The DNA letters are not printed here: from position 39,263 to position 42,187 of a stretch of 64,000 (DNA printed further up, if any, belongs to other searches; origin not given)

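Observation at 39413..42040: Archaeal/eukaryote-type Hel308-like helicase fused to an OmpR-like winged helix, with an internal ribosome-binding site that could release the wHTH alone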

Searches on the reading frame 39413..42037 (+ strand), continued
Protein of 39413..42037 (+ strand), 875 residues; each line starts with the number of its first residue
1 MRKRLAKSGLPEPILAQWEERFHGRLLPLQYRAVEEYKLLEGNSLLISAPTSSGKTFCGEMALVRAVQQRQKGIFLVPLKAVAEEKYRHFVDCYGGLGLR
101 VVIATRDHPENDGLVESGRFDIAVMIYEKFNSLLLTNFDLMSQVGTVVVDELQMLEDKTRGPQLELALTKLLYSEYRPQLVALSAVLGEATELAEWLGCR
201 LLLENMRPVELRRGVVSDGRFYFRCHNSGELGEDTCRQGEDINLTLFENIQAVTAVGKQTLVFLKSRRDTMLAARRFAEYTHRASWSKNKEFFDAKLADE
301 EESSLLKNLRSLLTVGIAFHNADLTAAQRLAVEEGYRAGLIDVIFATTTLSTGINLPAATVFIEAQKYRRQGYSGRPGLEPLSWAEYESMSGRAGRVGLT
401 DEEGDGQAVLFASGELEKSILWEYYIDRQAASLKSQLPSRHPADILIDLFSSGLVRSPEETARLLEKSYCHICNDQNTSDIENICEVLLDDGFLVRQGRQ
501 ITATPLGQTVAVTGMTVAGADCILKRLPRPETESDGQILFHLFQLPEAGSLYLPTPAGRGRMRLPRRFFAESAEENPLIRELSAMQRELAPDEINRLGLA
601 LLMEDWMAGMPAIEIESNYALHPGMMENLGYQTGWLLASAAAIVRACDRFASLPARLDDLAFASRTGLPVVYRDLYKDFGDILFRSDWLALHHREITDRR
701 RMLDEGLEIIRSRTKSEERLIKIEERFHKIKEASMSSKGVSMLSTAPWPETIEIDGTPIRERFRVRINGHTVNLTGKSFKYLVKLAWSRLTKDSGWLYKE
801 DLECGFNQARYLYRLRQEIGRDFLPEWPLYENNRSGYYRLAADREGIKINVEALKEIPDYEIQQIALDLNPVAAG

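Call 6: search_solved_structures(query=window:39413-42037:+, max_evalue=0.01, show_alignments=1)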
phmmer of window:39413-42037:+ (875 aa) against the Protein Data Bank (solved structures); distinct sequences matched with E-value up to 0.01: 61 (the best 60 are shown).
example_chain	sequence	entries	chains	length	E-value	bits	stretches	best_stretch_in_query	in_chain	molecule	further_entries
2va8_A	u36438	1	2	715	3.9e-57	196.8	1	10-645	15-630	SKI2-TYPE HELICASE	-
2zj2_A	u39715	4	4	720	1.3e-54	188.4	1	14-647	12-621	Putative ski2-type helicase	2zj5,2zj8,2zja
2p6r_A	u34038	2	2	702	2.5e-54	187.5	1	25-636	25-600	afUHEL308 HELICASE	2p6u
9b15_A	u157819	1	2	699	2.5e-52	180.8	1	25-636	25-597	ATP-dependent DNA helicase Hel308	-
8alz_B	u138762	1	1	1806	4e-45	157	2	44-412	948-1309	Activating signal cointegrator 1 complex subunit 3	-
6qdv_B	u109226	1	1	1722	7.3e-37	129.7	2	43-376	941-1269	U5 small nuclear ribonucleoprotein 200 kDa helicase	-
4f92_B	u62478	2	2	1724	7.4e-37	129.7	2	43-376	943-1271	U5 small nuclear ribonucleoprotein 200 kDa helicase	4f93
4f91_B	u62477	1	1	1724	7.4e-37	129.7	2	43-376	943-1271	U5 small nuclear ribonucleoprotein 200 kDa helicase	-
5urj_A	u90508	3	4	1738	7.6e-37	129.6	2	43-376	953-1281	U5 small nuclear ribonucleoprotein 200 kDa helicase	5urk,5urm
4kit_B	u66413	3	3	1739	7.6e-37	129.6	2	43-376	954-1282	U5 small nuclear ribonucleoprotein 200 kDa helicase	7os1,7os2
6s8q_B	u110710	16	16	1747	7.8e-37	129.6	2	43-376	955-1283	U5 small nuclear ribonucleoprotein 200 kDa helicase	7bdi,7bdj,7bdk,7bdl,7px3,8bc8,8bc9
6s9i_B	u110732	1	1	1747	8.8e-37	129.4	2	43-376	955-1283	U5 small nuclear ribonucleoprotein 200 kDa helicase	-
3jcr_C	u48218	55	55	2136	1.7e-36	128.5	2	43-376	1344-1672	hBrr2 | U5 small nuclear ribonucleoprotein 200 kDa helicase | Brr2, U5 small nuclear ribonucleoprotein 200 kDa helicase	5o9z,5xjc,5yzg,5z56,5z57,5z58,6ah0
6s8o_B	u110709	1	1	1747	2e-36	128.2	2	43-376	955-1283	U5 small nuclear ribonucleoprotein 200 kDa helicase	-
7zpq_CA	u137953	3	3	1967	2.3e-35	124.7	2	38-412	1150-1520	SLH1 isoform 1 | RQC trigger complex helicase SLH1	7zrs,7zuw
8vx9_B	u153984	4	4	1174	6.5e-14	53.8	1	37-199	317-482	HamB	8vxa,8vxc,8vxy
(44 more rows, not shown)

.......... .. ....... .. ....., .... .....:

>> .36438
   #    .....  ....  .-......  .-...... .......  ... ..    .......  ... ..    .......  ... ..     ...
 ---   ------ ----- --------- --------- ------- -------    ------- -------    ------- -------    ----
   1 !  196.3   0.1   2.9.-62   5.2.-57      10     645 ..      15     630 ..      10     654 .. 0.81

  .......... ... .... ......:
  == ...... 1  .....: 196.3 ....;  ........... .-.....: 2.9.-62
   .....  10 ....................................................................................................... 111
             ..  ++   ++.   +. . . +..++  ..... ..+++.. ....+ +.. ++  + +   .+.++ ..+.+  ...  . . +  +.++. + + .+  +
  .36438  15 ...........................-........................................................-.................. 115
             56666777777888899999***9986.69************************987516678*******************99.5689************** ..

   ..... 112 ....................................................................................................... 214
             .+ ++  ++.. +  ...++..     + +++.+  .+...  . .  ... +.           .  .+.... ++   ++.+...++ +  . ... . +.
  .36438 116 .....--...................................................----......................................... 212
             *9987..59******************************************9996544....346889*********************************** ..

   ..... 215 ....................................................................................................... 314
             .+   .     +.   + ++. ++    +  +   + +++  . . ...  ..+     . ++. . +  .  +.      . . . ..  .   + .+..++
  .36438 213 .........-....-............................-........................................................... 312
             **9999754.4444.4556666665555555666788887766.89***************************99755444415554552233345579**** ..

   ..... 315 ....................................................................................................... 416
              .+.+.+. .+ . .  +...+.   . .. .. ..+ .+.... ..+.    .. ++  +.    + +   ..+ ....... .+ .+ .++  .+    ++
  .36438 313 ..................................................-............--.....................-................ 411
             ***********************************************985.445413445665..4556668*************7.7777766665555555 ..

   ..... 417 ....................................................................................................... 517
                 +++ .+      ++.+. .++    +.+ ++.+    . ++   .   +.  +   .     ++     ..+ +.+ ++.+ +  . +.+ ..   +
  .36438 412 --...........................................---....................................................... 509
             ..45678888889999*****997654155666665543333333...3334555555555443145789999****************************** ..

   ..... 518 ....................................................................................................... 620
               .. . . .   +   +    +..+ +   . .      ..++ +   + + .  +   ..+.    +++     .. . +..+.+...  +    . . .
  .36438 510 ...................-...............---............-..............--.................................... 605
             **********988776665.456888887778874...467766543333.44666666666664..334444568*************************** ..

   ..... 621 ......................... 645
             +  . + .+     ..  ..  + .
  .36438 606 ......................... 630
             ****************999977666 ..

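Call 54: find_encoding_contigs(protein=P0071, flank=5000, max_places=1)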
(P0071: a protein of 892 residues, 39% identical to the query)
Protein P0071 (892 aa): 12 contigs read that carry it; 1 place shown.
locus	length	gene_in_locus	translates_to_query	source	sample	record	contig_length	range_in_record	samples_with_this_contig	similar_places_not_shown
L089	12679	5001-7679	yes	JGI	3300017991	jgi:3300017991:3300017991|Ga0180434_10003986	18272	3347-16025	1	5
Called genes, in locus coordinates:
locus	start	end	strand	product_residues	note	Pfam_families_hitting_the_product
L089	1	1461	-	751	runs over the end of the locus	PF18072:FGAR-AT_linker, PF00586:AIRS, PF02769:AIRS_C, PF00586:AIRS, PF02769:AIRS_C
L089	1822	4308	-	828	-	PF00404:Dockerin_1 (weak)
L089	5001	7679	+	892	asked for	PF04851:ResIII (weak), PF00270:DEAD, PF22527:DEXQc_Suv3 (weak), PF00271:Helicase_C, PF21280:Helicase_dom4_arc (weak)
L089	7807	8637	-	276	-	-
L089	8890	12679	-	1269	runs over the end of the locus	-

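Call 55: find_encoding_contigs(protein=P0082, flank=5000, max_places=1)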
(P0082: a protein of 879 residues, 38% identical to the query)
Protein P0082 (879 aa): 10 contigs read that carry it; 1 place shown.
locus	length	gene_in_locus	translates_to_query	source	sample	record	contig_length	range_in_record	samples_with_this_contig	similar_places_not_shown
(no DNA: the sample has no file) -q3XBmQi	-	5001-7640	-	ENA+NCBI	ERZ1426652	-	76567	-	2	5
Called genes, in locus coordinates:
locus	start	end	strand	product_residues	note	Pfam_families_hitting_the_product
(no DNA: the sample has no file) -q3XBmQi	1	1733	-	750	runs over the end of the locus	PF25470:DUF7901, PF00404:Dockerin_1 (weak)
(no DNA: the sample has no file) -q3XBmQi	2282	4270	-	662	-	PF24248:DUF7451, PF00404:Dockerin_1 (weak)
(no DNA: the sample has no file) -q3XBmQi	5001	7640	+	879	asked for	PF04851:ResIII (weak), PF00270:DEAD, PF22527:DEXQc_Suv3, PF00271:Helicase_C (weak), PF21280:Helicase_dom4_arc (weak)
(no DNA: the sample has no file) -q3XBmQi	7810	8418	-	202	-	-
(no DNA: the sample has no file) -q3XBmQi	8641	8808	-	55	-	-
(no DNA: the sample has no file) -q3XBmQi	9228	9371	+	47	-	-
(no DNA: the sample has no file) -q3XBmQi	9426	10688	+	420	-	-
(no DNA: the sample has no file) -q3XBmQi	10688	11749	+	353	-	-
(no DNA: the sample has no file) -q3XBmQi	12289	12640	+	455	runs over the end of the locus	-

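Call 58: predict_structure(alignment_id=A3)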
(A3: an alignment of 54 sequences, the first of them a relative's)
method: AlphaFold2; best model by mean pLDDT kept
length: 875 residues; sequences in the alignment: 54
mean_pLDDT: 87.5   pTM: 0.77
mean pLDDT of the five models: 87.5, 86.9, 86.5, 85.7, 84.7
residues with pLDDT >= 90: 493; 70-90: 311; 50-70: 51; < 50: 20
segments of 3 or more residues with pLDDT < 50: 397-401, 557-561, 737-745
pLDDT, mean of each block of 10 residues (from residue 1): 85 89 85 95 93 86 95 94 89 90 85 91 95 94 97 89 95 95 86 95 86 92 92 91 91 90 93 95 91 91 93 96 89 92 90 80 89 75 86 66 76 92 89 90 96 95 94 71 95 95 96 94 79 86 89 60 62 72 84 87 93 90 91 94 91 92 94 89 89 90 90 88 89 59 58 90 89 92 93 84 79 85 75 84 89 89 88 58
secondary structure, 60 per line:
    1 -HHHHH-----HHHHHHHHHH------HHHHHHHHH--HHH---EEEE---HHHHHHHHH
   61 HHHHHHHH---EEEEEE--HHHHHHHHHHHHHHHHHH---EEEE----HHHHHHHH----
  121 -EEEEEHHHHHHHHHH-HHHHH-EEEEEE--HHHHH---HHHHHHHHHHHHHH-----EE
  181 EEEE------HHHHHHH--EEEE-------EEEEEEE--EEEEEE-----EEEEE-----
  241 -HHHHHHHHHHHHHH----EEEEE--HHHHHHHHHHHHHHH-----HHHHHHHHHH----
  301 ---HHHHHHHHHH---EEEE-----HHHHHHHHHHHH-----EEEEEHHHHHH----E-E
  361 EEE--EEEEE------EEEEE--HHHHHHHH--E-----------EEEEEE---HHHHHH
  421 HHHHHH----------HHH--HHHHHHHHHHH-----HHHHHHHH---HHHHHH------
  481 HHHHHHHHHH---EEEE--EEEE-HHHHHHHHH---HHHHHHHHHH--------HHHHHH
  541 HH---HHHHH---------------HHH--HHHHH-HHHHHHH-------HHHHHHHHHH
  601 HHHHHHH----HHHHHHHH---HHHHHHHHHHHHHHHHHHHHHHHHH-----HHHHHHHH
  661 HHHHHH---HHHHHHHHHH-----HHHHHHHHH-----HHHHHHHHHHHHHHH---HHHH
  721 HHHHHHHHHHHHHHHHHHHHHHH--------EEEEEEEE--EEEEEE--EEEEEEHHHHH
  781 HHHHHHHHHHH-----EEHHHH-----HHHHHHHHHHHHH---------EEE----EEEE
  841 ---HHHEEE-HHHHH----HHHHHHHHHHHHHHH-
elements in order (helices of 4 or more, strands of 3 or more residues): H2-6 H12-21 H28-36 E45-48 H52-68 E72-77 H80-97 E101-104 H109-116 E122-126 H127-136 H138-142 E144-149 H152-156 H160-173 E179-184 H191-197 E200-203 E211-217 E220-225 E231-235 H242-255 E260-264 H267-281 H287-296 H304-313 E317-320 H326-337 E343-347 H348-353 E360-363 E366-370 E377-381 H384-391 E406-411 H415-426 H442-452 H458-465 H469-474 H481-490 E494-497 E500-503 H505-513 H517-526 H535-542 H546-550 H571-575 H577-583 H591-607 H612-619 H623-647 H653-666 H670-679 H685-693 H699-713 H717-743 E752-759 E762-767 E770-775 H776-791 H799-802 H808-820 E830-832 E837-840 E847-849 H851-855 H860-874

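Call 61: search_protein_families(library=padloc, proteins=[window:39413-42037:+], max_evalue=0.01)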
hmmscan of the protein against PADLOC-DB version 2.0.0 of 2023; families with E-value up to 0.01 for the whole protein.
window:39413-42037:+ (875 aa): 32 families (the best 25 are shown)
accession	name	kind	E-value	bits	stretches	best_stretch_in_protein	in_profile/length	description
PDLC04531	PDC-M23B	-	5.6e-32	108.8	2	259-437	571-736/1060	-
PDLC00194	HamB1|HamB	-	2.8e-30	103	2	25-210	228-419/995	DEAD-box helicase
PDLC00187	HamB1|HamB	-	9e-26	88.4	1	39-398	153-508/851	DEAD-box helicase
PDLC00192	HamB1|HamB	-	1.2e-25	87.4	2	28-198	271-445/1104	DEAD-box helicase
PDLC00186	HamB1|HamB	-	2.1e-25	86.9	2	41-179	160-299/864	DEAD-box helicase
PDLC00190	HamB1|HamB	-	2.3e-24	83.9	1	37-398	152-505/866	DEAD-box helicase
PDLC00174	HamB1|HamB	-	9.3e-24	81.3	2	28-216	305-502/1163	DEAD-box helicase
PDLC00188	HamB1|HamB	-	1.8e-23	80.6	2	34-197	250-419/1037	DEAD-box helicase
PDLC00176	HamB1|HamB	-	9.7e-23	78.1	1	38-397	147-500/845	DEAD-box helicase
PDLC00200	HamB2|HamB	-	1.3e-21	74.3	2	308-398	439-521/865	DEAD-box helicase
PDLC03960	SngC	-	4.4e-19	66.7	1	18-439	22-385/720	-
PDLC00185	HamB1|HamB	-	1.4e-18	64.2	2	311-397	437-514/871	DEAD-box helicase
PDLC00199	HamB2|HamB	-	4.1e-18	62.8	2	308-397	427-507/841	DEAD-box helicase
PDLC00178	HamB1|HamB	-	1.1e-17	61.3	2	38-198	257-423/830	DEAD-box helicase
PDLC00175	HamB1|HamB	-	2e-16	56.7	2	31-197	230-400/1000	DEAD-box helicase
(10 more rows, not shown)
